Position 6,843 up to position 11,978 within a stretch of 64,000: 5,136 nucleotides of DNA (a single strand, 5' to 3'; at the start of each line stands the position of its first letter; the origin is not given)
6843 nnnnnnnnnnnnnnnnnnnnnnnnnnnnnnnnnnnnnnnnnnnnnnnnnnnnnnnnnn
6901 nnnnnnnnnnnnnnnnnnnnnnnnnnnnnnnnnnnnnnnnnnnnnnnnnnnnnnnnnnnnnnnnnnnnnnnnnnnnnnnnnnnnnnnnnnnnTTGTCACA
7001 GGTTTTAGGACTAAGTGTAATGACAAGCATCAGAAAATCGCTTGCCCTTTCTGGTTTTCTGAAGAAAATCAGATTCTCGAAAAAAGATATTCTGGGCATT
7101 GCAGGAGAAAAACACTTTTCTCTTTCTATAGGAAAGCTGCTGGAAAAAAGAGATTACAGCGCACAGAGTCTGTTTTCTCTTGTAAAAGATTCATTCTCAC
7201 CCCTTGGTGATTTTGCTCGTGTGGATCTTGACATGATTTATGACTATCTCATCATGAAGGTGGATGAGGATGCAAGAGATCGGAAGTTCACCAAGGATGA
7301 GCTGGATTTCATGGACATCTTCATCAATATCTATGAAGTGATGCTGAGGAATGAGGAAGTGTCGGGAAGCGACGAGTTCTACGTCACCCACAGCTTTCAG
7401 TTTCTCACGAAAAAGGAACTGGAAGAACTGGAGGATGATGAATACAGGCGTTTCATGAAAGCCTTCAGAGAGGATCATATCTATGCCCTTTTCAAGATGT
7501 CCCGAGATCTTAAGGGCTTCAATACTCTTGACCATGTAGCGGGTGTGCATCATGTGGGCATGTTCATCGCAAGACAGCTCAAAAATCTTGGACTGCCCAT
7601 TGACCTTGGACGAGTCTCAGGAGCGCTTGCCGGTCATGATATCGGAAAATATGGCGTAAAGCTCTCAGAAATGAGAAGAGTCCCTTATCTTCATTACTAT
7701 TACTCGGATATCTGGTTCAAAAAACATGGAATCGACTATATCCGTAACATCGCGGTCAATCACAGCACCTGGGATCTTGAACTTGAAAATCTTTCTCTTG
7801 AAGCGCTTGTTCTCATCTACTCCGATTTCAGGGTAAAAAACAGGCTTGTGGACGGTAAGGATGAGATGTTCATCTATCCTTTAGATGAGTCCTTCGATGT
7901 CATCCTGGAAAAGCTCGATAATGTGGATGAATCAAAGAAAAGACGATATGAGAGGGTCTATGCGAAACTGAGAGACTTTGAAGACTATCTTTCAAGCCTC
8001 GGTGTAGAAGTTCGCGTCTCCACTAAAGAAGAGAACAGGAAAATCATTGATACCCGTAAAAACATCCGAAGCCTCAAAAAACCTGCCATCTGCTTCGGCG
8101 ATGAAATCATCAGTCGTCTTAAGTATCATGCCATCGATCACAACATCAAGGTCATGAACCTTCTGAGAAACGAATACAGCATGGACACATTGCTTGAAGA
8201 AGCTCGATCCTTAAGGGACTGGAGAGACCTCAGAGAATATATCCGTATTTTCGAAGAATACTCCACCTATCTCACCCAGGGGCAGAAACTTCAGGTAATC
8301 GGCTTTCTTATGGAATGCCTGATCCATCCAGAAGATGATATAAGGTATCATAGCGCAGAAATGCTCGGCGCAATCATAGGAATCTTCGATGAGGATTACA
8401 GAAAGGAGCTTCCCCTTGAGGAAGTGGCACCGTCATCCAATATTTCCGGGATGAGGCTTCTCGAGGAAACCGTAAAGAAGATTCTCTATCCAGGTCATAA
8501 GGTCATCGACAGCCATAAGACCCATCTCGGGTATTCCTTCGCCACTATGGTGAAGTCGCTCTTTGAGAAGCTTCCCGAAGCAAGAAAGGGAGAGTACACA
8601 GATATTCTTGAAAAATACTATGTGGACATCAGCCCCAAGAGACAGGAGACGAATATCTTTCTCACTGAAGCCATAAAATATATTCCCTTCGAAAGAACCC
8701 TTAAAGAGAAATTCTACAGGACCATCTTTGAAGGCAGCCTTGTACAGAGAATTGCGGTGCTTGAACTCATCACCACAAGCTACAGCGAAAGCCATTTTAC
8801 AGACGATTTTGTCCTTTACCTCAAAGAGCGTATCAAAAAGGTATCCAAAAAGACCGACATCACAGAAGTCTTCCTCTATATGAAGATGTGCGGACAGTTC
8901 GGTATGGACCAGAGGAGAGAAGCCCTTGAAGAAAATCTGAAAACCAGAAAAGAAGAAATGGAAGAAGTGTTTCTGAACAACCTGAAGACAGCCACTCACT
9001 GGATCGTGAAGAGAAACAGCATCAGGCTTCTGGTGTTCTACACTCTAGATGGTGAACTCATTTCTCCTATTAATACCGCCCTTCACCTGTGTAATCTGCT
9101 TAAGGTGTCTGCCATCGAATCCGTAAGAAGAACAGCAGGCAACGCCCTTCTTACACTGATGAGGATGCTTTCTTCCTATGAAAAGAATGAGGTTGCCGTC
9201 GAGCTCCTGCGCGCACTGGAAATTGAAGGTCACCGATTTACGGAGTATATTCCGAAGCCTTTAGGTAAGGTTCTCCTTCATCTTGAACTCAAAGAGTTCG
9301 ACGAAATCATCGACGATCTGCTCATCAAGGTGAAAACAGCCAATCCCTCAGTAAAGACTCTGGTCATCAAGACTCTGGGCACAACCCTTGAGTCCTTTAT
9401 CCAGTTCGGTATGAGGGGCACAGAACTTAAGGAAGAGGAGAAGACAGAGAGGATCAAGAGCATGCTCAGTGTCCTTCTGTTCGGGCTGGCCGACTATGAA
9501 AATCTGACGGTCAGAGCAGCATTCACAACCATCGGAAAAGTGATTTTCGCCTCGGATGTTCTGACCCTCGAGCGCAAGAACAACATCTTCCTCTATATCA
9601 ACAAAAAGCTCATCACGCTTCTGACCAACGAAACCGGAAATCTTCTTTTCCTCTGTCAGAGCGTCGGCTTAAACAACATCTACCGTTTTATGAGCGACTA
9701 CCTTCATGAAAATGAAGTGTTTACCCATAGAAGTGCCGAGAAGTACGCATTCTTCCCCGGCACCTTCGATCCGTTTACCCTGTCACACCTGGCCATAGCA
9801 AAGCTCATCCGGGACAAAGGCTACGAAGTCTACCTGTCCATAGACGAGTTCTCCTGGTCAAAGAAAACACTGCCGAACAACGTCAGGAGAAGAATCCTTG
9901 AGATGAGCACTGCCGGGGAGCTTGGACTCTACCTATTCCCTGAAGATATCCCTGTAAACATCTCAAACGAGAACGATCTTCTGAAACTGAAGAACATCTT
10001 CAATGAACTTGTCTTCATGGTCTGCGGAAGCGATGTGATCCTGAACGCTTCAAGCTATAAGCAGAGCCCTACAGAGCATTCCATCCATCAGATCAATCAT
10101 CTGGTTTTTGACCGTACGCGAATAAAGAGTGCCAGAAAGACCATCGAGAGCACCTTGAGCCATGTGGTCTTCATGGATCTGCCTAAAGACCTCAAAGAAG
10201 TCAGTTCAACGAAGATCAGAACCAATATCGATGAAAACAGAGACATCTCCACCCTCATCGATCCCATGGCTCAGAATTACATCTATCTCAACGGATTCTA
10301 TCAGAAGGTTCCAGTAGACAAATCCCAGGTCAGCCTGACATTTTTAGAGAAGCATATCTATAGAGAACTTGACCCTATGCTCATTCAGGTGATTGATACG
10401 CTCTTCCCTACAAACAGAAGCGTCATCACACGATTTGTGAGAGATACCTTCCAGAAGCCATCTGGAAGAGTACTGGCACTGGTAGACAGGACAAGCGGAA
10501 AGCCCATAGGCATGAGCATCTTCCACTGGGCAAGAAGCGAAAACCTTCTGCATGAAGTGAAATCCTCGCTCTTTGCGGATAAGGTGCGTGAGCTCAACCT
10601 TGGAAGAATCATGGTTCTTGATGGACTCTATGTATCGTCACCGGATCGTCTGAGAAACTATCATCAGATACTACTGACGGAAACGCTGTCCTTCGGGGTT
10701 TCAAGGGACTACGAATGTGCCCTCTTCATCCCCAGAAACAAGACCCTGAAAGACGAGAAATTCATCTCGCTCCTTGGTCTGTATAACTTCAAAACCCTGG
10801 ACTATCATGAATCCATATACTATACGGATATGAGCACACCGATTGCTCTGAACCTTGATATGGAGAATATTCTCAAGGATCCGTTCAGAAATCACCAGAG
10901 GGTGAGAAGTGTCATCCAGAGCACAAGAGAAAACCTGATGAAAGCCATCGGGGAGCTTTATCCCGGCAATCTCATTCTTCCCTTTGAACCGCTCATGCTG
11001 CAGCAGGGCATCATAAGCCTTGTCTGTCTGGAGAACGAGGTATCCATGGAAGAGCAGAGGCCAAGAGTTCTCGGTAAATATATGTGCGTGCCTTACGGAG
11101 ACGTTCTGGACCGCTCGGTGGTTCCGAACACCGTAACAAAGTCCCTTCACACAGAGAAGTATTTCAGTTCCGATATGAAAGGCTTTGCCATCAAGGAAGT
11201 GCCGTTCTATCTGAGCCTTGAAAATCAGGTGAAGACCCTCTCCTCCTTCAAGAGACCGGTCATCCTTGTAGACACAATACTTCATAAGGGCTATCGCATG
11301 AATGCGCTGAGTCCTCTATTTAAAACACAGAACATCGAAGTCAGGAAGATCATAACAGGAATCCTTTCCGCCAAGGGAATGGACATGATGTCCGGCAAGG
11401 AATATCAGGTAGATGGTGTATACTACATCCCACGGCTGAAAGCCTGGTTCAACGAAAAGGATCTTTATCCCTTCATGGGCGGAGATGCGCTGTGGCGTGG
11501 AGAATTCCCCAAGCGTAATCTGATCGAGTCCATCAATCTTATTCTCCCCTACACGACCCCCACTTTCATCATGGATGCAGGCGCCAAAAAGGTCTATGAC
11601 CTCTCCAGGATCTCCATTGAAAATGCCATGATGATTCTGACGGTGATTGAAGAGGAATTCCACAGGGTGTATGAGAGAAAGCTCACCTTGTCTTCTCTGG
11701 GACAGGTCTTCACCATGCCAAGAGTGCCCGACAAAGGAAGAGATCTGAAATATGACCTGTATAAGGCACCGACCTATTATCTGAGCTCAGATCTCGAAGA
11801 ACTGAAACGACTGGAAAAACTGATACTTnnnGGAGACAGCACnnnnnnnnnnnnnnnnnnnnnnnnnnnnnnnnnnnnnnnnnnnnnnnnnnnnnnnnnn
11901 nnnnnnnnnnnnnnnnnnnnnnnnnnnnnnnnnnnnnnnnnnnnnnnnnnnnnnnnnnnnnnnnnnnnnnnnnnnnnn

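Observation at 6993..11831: HD-HEAT-NTase-GNAT-PRTase architecture in one 1612-aa chain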

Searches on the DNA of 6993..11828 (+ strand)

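Call 67: search_rna_families(sources=[L002, L009, L015, L023, L028, L042, L054, L074], threshold=gathering)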
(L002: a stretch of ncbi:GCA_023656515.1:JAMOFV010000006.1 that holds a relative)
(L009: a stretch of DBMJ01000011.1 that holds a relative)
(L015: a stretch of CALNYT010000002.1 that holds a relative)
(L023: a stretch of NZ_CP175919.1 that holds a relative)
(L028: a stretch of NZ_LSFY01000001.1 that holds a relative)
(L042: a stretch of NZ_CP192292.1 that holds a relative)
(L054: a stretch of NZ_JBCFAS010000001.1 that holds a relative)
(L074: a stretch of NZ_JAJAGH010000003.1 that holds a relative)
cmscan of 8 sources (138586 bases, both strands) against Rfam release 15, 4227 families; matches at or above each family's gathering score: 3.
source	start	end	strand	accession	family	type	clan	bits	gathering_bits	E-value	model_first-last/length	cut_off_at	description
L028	14512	14762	-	RF00230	T-box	Cis-reg; leader;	-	116.4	93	9.5e-25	1-219/219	no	T-box leader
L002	4773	4855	+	RF00005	tRNA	Gene; tRNA;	CL00001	61.4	29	1.6e-10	1-71/71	no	tRNA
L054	3648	3737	+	RF02937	Clostridiales-2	Gene; sRNA;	-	61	58.6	7.3e-12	1-82/82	no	Clostridiales-2 RNA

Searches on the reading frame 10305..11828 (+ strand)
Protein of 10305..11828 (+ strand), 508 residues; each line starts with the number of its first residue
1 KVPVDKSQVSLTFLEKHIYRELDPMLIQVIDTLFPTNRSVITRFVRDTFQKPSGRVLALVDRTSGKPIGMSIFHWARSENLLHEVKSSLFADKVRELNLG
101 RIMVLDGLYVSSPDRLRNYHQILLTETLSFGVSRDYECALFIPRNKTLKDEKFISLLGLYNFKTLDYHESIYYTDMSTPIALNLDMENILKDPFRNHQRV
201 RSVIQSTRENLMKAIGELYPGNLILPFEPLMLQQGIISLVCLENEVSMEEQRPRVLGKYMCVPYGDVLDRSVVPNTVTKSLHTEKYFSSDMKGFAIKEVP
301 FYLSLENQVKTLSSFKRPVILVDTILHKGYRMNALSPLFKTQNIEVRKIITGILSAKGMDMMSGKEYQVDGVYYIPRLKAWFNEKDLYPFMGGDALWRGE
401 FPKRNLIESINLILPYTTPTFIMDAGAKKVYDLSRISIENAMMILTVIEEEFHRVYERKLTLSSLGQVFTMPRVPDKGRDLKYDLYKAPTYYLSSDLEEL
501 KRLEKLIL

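Call 18: search_protein_representatives(protein=window:10305-11828:+)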
Query: 508 residues. Proteins with E-value up to 0.001 (for the whole library): 348; up to 1e-10: 253; up to 1e-30: 157. The best 150 are listed.
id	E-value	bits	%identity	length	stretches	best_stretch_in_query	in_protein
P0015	2.2e-203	693.1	61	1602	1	1-507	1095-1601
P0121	8.2e-139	480.1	44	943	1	8-506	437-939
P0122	3.8e-137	474.6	46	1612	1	2-507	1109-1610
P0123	1.3e-134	466.2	45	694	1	14-507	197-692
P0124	1.2e-133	463.1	45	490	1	17-505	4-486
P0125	5.0e-131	454.5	43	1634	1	6-507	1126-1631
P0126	7.2e-121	421.0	40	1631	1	13-504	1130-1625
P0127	4.8e-119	415.0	43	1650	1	47-507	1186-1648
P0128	1.1e-117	410.5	40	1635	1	3-507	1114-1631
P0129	1.2e-115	403.8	38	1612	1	2-503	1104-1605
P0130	1.3e-115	403.7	40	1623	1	52-506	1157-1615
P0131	2.3e-115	402.8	42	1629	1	51-507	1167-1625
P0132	2.9e-115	402.5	42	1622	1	61-507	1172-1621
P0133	4.6e-115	401.8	48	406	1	119-503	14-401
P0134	4.9e-115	401.7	43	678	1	62-507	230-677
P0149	4.4e-99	349.1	39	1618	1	56-503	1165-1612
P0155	9.1e-94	331.6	37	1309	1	20-503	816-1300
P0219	5.3e-69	249.9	39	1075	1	174-503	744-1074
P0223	1.7e-65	238.3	36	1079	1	163-503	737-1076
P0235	5.3e-59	216.9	33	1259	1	163-503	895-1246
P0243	1.9e-53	198.6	33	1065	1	151-504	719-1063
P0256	3.9e-45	171.2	34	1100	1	155-476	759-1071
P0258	1.9e-42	162.3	34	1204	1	175-503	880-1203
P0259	6.2e-41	157.4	31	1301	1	152-503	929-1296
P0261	3.2e-39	151.7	26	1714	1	35-502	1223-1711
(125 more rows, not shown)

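Call 22: predict_structure(alignment_id=A2)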
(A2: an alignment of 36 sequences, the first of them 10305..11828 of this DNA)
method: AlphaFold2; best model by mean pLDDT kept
length: 508 residues; sequences in the alignment: 36
mean_pLDDT: 82.8   pTM: 0.86
mean pLDDT of the five models: 82.8, 81.3, 79.7, 77.9, 77.6
residues with pLDDT >= 90: 239; 70-90: 181; 50-70: 57; < 50: 31
segments of 3 or more residues with pLDDT < 50: 1-10, 394-412
pLDDT, mean of each block of 10 residues (from residue 1): 30 84 95 94 94 93 91 86 82 81 93 86 96 93 86 93 75 92 86 88 93 93 92 90 89 86 71 76 62 57 80 92 85 88 94 93 92 93 85 45 37 57 79 92 95 93 82 61 82 89 79
secondary structure, 60 per line:
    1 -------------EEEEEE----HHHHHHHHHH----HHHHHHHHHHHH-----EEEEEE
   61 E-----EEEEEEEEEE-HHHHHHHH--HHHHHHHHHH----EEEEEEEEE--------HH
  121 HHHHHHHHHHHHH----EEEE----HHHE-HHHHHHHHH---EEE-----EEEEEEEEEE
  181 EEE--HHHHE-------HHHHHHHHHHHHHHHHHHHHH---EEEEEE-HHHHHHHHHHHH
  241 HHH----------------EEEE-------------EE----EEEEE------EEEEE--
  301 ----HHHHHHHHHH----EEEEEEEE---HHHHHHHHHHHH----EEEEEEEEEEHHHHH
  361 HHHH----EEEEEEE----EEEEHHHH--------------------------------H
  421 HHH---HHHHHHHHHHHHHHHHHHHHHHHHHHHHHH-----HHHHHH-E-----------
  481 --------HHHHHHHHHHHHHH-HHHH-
elements in order: E14-19 H24-33 H38-49 E55-61 E67-76 H78-85 H88-97 E102-110 H119-133 E138-141 H151-159 E163-165 E171-183 H186-189 H198-218 E222-227 H229-243 E260-263 E283-287 E294-298 H305-314 E319-326 H330-341 E346-355 H356-364 E369-375 E380-383 H384-387 H420-423 H427-456 H462-467 H489-502 H504-507

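Call 25: fold_search(model_id=the predicted structure, library=pdb)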
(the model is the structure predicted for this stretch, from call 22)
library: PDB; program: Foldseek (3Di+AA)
matches with E <= 10: 1271; with E <= 0.001: 104
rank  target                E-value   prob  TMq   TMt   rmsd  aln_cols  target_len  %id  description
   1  9ynv_N                1.2e-05  1.00  0.23  0.32   4.0       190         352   11  Histone Acetyl Transferase (HAT) module of ctSAGA (released 2025-12-03)
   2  8h66_F                1.4e-05  1.00  0.22  0.61   4.9       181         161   13  Crystal structure of human GCN5 histone acetyltransferase domain bound with propionyl-CoA (released 2023-05-03)
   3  5trm_J                1.7e-05  1.00  0.22  0.60   4.7       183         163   13  Crystal structure of human GCN5 histone acetyltransferase domain (released 2017-12-06)
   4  5trm_T                1.8e-05  1.00  0.22  0.62   4.7       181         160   13  Crystal structure of human GCN5 histone acetyltransferase domain (released 2017-12-06)
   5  5trl_B                2.6e-05  1.00  0.23  0.64   4.4       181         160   13  Crystal structure of human GCN5 histone acetyltransferase domain (released 2017-12-06)
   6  1cm0_B                2.6e-05  1.00  0.22  0.63   4.6       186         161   14  CRYSTAL STRUCTURE OF THE PCAF/COENZYME-A COMPLEX (released 1999-07-06)
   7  1cm0_A                2.9e-05  1.00  0.21  0.58   4.8       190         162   16  CRYSTAL STRUCTURE OF THE PCAF/COENZYME-A COMPLEX (released 1999-07-06)
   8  5trl_G                3.1e-05  1.00  0.23  0.65   4.3       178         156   12  Crystal structure of human GCN5 histone acetyltransferase domain (released 2017-12-06)
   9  1z4r                  3.2e-05  1.00  0.22  0.59   5.0       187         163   13  Human GCN5 Acetyltransferase (released 2005-03-29)
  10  5trm_G                3.4e-05  1.00  0.22  0.58   5.2       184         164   14  Crystal structure of human GCN5 histone acetyltransferase domain (released 2017-12-06)
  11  5trm_F                4.6e-05  1.00  0.22  0.63   4.5       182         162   13  Crystal structure of human GCN5 histone acetyltransferase domain (released 2017-12-06)
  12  8h65_H                4.6e-05  1.00  0.21  0.59   5.7       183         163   14  Crystal structure of human GCN5 histone acetyltransferase domain bound with butyryl-CoA (released 2023-05-03)
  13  5trm_A                4.6e-05  1.00  0.21  0.59   4.6       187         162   16  Crystal structure of human GCN5 histone acetyltransferase domain (released 2017-12-06)
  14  8h6c_F                4.8e-05  1.00  0.22  0.60   5.0       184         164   12  Crystal structure of human GCN5 histone acetyltransferase domain bound with malonyl-CoA (released 2023-05-03)
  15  5trm_M                4.8e-05  1.00  0.22  0.60   4.8       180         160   13  Crystal structure of human GCN5 histone acetyltransferase domain (released 2017-12-06)
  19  1y0b_B                5.4e-05  1.00  0.19  0.47   7.8       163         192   13  Crystal Structure of Xanthine Phosphoribosyltransferase from Bacillus subtilis. (released 2005-02-22)
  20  7byy_A                5.8e-05  1.00  0.22  0.55   6.7       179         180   13  Crystal structure of bacterial toxin (released 2020-06-03)
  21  6w1i_A                6.1e-05  1.00  0.20  0.47   5.3       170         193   14  Re-interpretation of ppGpp (G4P) electron density in the deposited crystal structure of Xanthine phosphoribosyltransfe (released 2020-07-29)
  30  1y0b_A                9.7e-05  1.00  0.20  0.48   5.1       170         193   14  Crystal Structure of Xanthine Phosphoribosyltransferase from Bacillus subtilis. (released 2005-02-22)
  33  6w1i_B                1.0e-04  1.00  0.20  0.47   5.2       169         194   15  Re-interpretation of ppGpp (G4P) electron density in the deposited crystal structure of Xanthine phosphoribosyltransfe (released 2020-07-29)
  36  1y0b_C                1.2e-04  1.00  0.20  0.47   5.5       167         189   12  Crystal Structure of Xanthine Phosphoribosyltransferase from Bacillus subtilis. (released 2005-02-22)
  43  6w1i_C                1.4e-04  1.00  0.20  0.48   5.1       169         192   15  Re-interpretation of ppGpp (G4P) electron density in the deposited crystal structure of Xanthine phosphoribosyltransfe (released 2020-07-29)
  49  6wn8_C                1.6e-04  1.00  0.20  0.41   9.3       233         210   14  2.70 Angstrom Resolution Crystal Structure of Uracil Phosphoribosyl Transferase from Klebsiella pneumoniae (released 2020-05-06)
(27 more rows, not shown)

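Call 28: search_protein_families(library=pfam, proteins=[P0219, P0223, P0243, P0256, P0258, P0235, P0259, P0261], max_evalue=0.01)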
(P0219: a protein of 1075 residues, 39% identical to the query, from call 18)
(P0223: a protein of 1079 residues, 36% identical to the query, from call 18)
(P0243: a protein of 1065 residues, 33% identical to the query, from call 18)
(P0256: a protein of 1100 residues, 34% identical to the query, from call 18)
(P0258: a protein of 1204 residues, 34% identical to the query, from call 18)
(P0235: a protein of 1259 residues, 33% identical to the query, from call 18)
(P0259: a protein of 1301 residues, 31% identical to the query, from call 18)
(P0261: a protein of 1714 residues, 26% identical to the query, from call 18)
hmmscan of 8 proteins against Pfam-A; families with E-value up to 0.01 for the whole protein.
P0219 (1075 aa): 2 families
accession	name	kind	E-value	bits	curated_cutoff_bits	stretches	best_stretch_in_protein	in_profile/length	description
PF01467.32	CTP_transf_like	-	1.1e-05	26.1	21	1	472-624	1-131/133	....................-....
PF12719.13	Cnd3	-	0.0084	15.8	25.8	0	61-127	60-127/288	Nuclear condensing complex subunits, C-term domain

P0223 (1079 aa): 1 family
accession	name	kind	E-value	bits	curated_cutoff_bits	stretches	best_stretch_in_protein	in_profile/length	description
PF01467.32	CTP_transf_like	-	2.2e-05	25.1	21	1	470-625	1-131/133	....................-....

P0243 (1065 aa): 0 families

P0256 (1100 aa): 0 families

P0258 (1204 aa): 0 families

P0235 (1259 aa): 2 families
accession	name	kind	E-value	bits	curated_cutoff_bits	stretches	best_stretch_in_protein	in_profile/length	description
PF01467.32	CTP_transf_like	-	0.00074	20.2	21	1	564-670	1-100/133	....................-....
PF02985.28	HEAT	-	0.0063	17.1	23.5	0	89-115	1-27/31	HEAT repeat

P0259 (1301 aa): 1 family
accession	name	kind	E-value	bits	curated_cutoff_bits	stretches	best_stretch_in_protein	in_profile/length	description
PF01467.32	CTP_transf_like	-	2.2e-05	25.1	21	1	597-697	1-94/133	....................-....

P0261 (1714 aa): 2 families
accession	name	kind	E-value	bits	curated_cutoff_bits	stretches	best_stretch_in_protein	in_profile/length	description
PF01467.32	CTP_transf_like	-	8.4e-06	26.5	21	1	977-1147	2-132/133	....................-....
PF01966.28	HD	-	0.0003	21.5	22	1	201-286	2-97/116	HD domain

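Call 76: find_encoding_contigs(protein=P0219, flank=6000, max_places=2)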
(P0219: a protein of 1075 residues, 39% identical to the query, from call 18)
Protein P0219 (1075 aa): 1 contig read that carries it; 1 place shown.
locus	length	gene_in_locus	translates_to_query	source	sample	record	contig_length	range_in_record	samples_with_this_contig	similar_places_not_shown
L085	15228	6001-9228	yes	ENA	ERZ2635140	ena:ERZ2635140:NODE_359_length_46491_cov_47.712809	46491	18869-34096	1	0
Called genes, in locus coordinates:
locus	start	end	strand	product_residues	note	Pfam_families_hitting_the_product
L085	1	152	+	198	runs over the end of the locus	PF04263:TPK_catalytic, PF04265:TPK_B1_binding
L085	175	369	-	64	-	PF00830:Ribosomal_L28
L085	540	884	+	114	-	PF03780:Asp23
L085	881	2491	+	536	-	PF02734:Dak2, PF21645:FakA-like_M, PF13684:FakA-like_C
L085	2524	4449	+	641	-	PF17191:RecG_wedge, PF04851:ResIII, PF00270:DEAD, PF00271:Helicase_C, PF19833:RecG_dom3_C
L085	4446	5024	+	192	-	PF03602:Cons_hypoth95, PF04378:RsmJ (faint), PF05175:MTS (weak), PF06325:PrmA (weak), PF02475:TRM5-TYW2_MTfase (weak), PF09445:Methyltransf_15 (weak), PF13847:Methyltransf_31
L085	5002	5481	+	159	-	PF01467:CTP_transf_like, PF08218:Citrate_ly_lig (weak)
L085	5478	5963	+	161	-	PF28068:Scy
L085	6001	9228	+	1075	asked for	PF01467:CTP_transf_like (faint)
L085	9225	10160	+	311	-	PF00056:Ldh_1_N (weak)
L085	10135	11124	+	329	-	PF03358:FMN_red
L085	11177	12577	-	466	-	PF22352:K319L-like_PKD (weak)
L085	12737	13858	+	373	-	PF00149:Metallophos, PF12850:Metallophos_2 (weak)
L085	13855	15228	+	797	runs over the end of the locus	PF02463:SMC_N (faint), PF13175:AAA_15 (weak), PF13514:AAA_27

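Call 77: find_encoding_contigs(protein=P0258, flank=6000, max_places=2)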
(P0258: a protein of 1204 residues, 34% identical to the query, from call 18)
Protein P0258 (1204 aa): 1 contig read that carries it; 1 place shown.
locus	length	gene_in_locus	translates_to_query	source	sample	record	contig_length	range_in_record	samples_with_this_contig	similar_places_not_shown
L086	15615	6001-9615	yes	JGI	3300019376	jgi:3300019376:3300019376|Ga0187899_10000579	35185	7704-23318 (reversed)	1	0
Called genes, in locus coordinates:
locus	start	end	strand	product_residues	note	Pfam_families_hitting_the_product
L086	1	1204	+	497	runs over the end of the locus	PF00501:AMP-binding, PF13193:AMP-binding_C (weak)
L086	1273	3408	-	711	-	PF00912:Transgly, PF00905:Transpeptidase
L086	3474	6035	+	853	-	PF01326:PPDK_N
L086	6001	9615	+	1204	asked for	-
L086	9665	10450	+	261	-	PF20772:TACO1_YebC_N, PF01709:Transcrip_reg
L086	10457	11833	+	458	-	PF17820:PDZ_6, PF19238:Radical_SAM_2, PF04459:DUF512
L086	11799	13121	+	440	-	PF00009:GTP_EFTU (weak), PF01926:MMR_HSR1, PF02421:FeoB_N, PF00009:GTP_EFTU, PF01926:MMR_HSR1, PF02421:FeoB_N, PF04548:AIG1, PF14714:KH_dom-like, +7 more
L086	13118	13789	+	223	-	PF02660:G3P_acyltransf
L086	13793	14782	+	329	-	PF01210:NAD_Gly3P_dh_N, PF03807:F420_oxidored (weak), PF07479:NAD_Gly3P_dh_C, PF20618:GPD_NAD_C_bact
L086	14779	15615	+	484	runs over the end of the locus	PF00488:MutS_V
